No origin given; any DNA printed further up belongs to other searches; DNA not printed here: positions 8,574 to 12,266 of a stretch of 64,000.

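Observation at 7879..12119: SIR2-like gene translationally coupled to a giant TIR-domain protein: a Thoeris/DSR-like pair that fits neither known architecture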

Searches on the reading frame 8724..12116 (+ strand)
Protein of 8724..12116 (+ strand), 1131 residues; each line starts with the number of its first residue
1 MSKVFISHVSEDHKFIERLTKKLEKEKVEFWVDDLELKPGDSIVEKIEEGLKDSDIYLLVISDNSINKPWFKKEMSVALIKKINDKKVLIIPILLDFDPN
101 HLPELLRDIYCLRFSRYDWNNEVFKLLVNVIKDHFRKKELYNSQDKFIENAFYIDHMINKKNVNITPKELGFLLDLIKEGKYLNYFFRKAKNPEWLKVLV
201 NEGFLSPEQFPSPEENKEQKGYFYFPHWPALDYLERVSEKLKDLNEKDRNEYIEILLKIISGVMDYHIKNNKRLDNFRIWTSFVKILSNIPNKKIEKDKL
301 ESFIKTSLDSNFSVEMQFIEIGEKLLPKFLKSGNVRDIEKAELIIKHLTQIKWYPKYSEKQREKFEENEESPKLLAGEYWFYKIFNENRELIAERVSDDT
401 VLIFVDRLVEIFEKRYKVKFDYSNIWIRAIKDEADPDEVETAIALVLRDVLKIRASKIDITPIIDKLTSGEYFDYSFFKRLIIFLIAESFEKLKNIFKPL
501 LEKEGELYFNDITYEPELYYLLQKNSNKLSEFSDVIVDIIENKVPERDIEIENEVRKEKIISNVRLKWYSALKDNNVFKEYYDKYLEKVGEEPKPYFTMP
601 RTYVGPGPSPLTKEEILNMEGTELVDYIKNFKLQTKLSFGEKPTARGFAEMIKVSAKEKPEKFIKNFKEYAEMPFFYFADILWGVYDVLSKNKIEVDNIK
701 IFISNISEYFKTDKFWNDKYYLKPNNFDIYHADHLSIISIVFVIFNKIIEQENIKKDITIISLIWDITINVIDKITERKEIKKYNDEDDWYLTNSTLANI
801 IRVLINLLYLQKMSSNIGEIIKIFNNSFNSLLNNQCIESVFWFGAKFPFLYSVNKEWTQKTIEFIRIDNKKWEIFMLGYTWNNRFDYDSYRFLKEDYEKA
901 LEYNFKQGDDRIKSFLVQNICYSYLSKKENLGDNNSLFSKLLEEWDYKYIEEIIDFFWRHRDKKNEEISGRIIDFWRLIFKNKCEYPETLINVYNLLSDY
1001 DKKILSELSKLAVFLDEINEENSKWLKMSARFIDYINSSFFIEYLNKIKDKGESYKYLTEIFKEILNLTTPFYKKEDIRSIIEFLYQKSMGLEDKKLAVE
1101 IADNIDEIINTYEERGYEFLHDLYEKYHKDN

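Call 6: search_protein_families(library=pfam, proteins=[window:8724-12116:+], max_evalue=1)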
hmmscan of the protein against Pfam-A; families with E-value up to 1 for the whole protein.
window:8724-12116:+ (1131 aa): 4 families
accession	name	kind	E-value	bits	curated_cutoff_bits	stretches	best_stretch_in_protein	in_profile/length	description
PF13676.11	TIR_2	-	2e-25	90.1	28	1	4-123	1-118/122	TIR domain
PF01582.25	TIR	-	6.7e-12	46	21.3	1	4-102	4-103/179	TIR domain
PF08937.16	ThsB_TIR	-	0.00038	21.2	21.2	1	5-91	1-93/100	Thoeris protein ThsB, TIR-like domain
PF13271.11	DUF4062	-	0.076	13.7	24.7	1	3-63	1-62/82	Domain of unknown function (DUF4062)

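Call 7: search_protein_families(library=padloc, proteins=[window:8724-12116:+], max_evalue=1)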
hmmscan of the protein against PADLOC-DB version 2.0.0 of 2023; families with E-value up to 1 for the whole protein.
window:8724-12116:+ (1131 aa): 10 families
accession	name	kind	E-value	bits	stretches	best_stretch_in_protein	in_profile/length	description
PDLC04166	Dsr1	-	2.5e-105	351.5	1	117-1128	262-1225/1227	-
PDLC05062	PDC-S66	-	5.7e-20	69.9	1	4-93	151-240/282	-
PDLC02962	RT-TIR_XII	-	1.7e-13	48.3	1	3-98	347-443/478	single gene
PDLC02421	Aga_TIR-PNTD1-PNTD2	-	1.5e-12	45.4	1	3-152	5-154/430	Class I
PDLC02416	Aga_REase-TIR-PNTD1-PNTD2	-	9.4e-09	32.5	1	4-132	158-280/572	Class I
PDLC02012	SAVED5--SAVED_TIR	-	4.5e-08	30.6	1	3-94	15-105/404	-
PDLC00436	ThsB1|ThsB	-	1.5e-06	25.9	1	3-92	37-129/183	TIR-like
PDLC00420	ThsB1|ThsB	-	1e-05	22.9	1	1-96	1-100/319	TIR-like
PDLC00419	ThsB1|ThsB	-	2.2e-05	22.3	1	3-92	29-121/165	TIR-like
PDLC02400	Aga_TIR-PNTD1-PNTD2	-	6.5e-05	19.4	1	7-133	193-318/639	Class I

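Call 8: search_protein_families(library=ncbifam, proteins=[window:8724-12116:+], max_evalue=1)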
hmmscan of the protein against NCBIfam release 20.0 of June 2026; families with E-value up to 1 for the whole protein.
window:8724-12116:+ (1131 aa): 3 families
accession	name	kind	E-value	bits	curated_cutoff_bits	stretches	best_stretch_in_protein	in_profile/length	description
NF042941.1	Retron_TIR_antiphage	equivalog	8.8e-20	70.9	600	1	3-102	341-440/464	TIR domain-containing anti-phage reverse transcriptase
NF058526.1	Thoeris_type3_ThcB4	equivalog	3.8e-06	26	220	1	3-84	129-211/375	Thoeris type III anti-phage system protein ThcB4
NF041644.1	CBO0543_fam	subfamily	0.046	13.9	35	1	703-793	17-108/116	CBO0543 family protein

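Call 11: search_solved_structures(query=window:8724-12116:+, max_evalue=0.01)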
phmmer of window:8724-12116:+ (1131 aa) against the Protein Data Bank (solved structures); distinct sequences matched with E-value up to 0.01: 16.
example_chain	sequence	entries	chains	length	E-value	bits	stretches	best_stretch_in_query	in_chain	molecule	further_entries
7uwg_A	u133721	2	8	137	2.6e-11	45.6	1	4-97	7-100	Molecular chaperone Tir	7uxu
8g83_A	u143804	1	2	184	5.4e-11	44.5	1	4-100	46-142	NAD(+) hydrolase AbTIR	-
7uxr_A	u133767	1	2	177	1.4e-10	43.2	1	4-93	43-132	TIR domain protein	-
3h16_A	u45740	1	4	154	2.7e-09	38.9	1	4-92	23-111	TIR protein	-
4c7m_A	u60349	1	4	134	7.4e-07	30.8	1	4-93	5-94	Toll/interleukin-1 receptor domain-containing protein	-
4lzp_B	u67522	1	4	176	1.7e-06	29.6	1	4-93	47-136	Putative uncharacterized protein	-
9mud_K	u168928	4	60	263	3.9e-06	28.5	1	2-96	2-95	Cat1 (CRISPR associated TIR 1) pentagonal filament | Cat1 (CRISPR associated TIR 1) pentagonal filament assembly | Cat1 (CRISPR-associated TIR 1)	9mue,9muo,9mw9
4lqc_A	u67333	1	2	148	1.8e-05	26.2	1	4-93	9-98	TcpB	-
7jlv_A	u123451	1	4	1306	0.00017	23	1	4-120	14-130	Disease resistance protein Roq1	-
7ylf_A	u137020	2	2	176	0.00031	22.1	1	4-112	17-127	Toll-like receptor 15 | Toll-like receptor 2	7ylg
3jrn_A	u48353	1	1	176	0.00034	22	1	6-103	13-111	AT1G72930 protein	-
4om7_A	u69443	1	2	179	0.0014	20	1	4-116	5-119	Toll-like receptor 6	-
3ozi_A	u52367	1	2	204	0.0016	19.7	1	4-102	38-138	L6tr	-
1fyv_A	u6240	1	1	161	0.008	17.5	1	4-112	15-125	TOLL-LIKE RECEPTOR 1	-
7nuw_A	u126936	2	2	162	0.0081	17.4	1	4-112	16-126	Toll-like receptor 1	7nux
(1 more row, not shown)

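Call 13: find_homologous_proteins(query=window:8724-12116:+, max_evalue=0.00001)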
Query window:8724-12116:+ (1131 aa): 103 proteins with E <= 0.00001 among 8000 candidates.
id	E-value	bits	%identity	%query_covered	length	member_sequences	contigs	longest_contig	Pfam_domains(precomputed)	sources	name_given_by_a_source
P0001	0.0e+0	2505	100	100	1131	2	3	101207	PF01582.26,PF13676.12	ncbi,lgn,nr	ncbi:MAG: toll/interleukin-1 receptor domain-containing protein [Elusimicrobiales bacterium]|nr:toll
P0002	2.2e-175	604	35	63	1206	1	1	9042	PF01582.26,PF13676.12,PF08937.17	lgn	-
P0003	6.6e-164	566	33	63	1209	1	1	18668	PF01582.26,PF13676.12,PF08937.17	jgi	-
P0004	1.4e-159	552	38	85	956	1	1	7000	-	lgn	-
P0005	3.5e-157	544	34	100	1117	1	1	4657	PF01582.26,PF13676.12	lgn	-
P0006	1.4e-152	528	34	98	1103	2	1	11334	PF01582.26,PF13676.12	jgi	-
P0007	6.0e-144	500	37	84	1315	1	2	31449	PF13289.13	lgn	-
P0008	3.7e-139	484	38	36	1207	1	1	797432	PF01582.26,PF13676.12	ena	-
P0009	2.4e-135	471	34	100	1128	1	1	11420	PF13676.12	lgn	-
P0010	3.0e-130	454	33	63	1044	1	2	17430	-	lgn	-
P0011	4.3e-130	454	33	83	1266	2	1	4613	PF13289.13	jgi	-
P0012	2.9e-124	435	38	35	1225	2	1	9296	PF01582.26,PF13676.12,PF08937.17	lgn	-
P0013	2.0e-122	429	32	63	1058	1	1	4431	-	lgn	-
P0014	5.4e-122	427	30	61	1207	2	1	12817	PF01582.26,PF13676.12,PF08937.17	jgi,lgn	-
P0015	2.9e-121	425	33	85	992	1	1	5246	-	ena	-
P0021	6.7e-116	407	31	99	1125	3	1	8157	PF01582.26,PF13676.12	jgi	-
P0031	1.7e-102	362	31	84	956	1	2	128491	-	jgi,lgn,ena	-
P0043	1.9e-90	323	27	100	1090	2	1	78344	PF13676.12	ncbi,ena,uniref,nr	ncbi:toll/interleukin-1 receptor domain-containing protein [Trichlorobacter lovleyi]|uniref:toll/int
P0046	8.6e-85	304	28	64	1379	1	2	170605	PF13289.13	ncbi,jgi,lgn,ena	ncbi:MAG: SIR2 family protein [Candidatus Margulisiibacteriota bacterium]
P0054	5.3e-66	242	27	63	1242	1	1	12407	-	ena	-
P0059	4.6e-64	235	27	61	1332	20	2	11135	PF16289.12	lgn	-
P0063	3.1e-61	226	25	63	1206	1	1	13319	-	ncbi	-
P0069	2.9e-58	216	25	99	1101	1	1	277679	PF13676.12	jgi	jgi:hypothetical protein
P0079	3.6e-49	186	26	63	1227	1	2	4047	-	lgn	-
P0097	1.8e-28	117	23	83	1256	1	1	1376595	PF13289.13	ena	-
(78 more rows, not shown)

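Call 16: find_encoding_contigs(protein=P0006, flank=5000, max_places=2)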
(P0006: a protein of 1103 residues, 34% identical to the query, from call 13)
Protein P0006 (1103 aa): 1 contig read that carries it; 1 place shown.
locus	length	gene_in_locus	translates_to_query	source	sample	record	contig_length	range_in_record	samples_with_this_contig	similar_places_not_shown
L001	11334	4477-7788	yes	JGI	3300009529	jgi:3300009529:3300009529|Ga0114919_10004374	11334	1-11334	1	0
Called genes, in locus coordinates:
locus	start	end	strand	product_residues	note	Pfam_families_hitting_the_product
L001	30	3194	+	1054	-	PF04313:HSDR_N, PF04851:ResIII, PF18766:SWI2_SNF2, PF22679:T1R_D3-like, PF11867:T1RH-like_C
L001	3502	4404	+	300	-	PF13289:SIR2_2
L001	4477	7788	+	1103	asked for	PF01582:TIR, PF13676:TIR_2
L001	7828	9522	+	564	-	-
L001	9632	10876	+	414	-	PF05066:HARE-HTH, PF25318:WHD_GDS1 (faint), PF04471:Mrr_cat, PF22722:NA-iREase1 (weak)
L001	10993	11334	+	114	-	?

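Call 17: find_encoding_contigs(protein=P0009, flank=5000, max_places=2)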
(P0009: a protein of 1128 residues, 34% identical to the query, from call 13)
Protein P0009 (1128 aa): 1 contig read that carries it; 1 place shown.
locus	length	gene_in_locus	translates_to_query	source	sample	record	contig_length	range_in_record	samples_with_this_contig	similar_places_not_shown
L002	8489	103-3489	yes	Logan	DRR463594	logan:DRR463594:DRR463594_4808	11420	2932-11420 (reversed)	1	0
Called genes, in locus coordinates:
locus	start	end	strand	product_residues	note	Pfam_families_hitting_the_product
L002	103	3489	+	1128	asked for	PF13676:TIR_2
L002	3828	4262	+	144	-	PF06094:GGACT, PF13772:AIG2_2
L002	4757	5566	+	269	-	PF00004:AAA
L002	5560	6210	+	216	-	-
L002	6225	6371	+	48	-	-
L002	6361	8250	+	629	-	-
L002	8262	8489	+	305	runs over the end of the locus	-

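Call 18: find_encoding_contigs(protein=P0043, flank=5000, max_places=2)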
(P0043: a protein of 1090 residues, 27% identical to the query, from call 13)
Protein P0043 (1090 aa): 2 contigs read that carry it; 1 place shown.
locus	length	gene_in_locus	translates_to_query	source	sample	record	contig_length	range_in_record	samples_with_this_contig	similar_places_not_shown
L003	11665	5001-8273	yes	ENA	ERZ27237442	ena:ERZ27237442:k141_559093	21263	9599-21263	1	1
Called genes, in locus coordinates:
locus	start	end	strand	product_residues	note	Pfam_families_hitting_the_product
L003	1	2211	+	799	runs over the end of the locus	PF04313:HSDR_N (faint), PF00270:DEAD, PF04851:ResIII, PF18766:SWI2_SNF2, PF00271:Helicase_C (faint), PF08463:EcoEI_R_C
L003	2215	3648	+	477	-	PF12161:HsdM_N (weak), PF02384:N6_Mtase, PF20473:MmeI_Mtase (faint), PF07669:Eco57I (weak)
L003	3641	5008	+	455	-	PF01420:Methylase_S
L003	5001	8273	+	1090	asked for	PF13676:TIR_2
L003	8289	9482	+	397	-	-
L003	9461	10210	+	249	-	PF07505:DUF5131, PF17338:GP88 (weak)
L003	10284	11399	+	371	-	PF04245:NA37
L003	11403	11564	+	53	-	-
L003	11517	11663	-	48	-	?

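Call 19: find_encoding_contigs(protein=P0021, flank=5000, max_places=2)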
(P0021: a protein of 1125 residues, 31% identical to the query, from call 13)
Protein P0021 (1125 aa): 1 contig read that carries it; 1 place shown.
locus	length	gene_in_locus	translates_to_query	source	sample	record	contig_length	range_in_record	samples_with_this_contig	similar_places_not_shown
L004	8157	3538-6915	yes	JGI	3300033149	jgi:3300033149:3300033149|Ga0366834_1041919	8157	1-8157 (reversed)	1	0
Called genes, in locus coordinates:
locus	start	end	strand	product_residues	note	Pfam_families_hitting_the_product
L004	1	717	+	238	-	?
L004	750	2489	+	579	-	PF07669:Eco57I, PF02384:N6_Mtase, PF12950:TaqI_C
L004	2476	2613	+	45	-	-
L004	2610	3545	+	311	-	PF13289:SIR2_2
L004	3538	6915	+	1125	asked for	PF01582:TIR, PF13676:TIR_2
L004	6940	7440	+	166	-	-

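Call 20: find_encoding_contigs(protein=P0031, flank=5000, max_places=2)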
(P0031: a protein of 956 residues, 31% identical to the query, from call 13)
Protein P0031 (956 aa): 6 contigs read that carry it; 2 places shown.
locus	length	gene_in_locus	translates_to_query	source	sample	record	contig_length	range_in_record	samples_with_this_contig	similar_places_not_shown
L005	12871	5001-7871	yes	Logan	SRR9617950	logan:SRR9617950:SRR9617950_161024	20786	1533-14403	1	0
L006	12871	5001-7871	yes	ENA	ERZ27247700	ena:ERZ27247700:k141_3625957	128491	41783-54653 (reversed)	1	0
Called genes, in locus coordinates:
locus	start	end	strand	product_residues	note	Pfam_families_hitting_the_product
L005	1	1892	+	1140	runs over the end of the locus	?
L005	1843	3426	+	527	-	PF12161:HsdM_N, PF02384:N6_Mtase, PF01170:UPF0020 (weak), PF07669:Eco57I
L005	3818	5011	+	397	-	PF13289:SIR2_2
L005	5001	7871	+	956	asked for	-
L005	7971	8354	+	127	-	PF18917:LiaI-LiaF-like_TM1 (weak), PF22570:LiaF-TM (weak)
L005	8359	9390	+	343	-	PF13407:Peripla_BP_4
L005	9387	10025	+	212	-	PF13489:Methyltransf_23, PF13847:Methyltransf_31, PF08241:Methyltransf_11, PF08242:Methyltransf_12, PF13649:Methyltransf_25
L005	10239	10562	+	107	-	PF01022:HTH_5, PF12802:MarR_2 (weak), PF12840:HTH_20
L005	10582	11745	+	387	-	PF00266:Aminotran_5, PF01053:Cys_Met_Meta_PP (weak), PF01041:DegT_DnrJ_EryC1, PF01212:Beta_elim_lyase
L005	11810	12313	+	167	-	-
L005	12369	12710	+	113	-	-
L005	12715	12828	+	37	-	-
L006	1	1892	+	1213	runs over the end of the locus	PF02463:SMC_N (weak), PF13476:AAA_23, PF13304:AAA_21 (weak), PF13166:AAA_13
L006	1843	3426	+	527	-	PF12161:HsdM_N, PF02384:N6_Mtase, PF01170:UPF0020 (weak), PF07669:Eco57I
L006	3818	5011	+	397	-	PF13289:SIR2_2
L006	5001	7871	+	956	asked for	-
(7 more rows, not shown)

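Call 21: find_encoding_contigs(protein=P0003, flank=5000, max_places=2)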
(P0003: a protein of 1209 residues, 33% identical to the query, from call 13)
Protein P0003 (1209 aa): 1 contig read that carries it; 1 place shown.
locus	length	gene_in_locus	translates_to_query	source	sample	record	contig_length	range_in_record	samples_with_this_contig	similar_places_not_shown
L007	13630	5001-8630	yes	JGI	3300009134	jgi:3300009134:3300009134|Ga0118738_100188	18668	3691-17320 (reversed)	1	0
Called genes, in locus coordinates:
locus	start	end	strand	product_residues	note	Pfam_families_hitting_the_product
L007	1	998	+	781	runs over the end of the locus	?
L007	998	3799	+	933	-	PF04851:ResIII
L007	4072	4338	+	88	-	-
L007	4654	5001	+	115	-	PF13289:SIR2_2 (weak)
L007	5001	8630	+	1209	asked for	PF01582:TIR, PF08937:ThsB_TIR (weak), PF13676:TIR_2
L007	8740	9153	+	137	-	PF01844:HNH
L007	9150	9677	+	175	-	PF04471:Mrr_cat (weak)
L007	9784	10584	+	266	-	-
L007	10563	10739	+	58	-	-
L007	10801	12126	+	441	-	PF00912:Transgly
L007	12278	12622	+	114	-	-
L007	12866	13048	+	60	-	-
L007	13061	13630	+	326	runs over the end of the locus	-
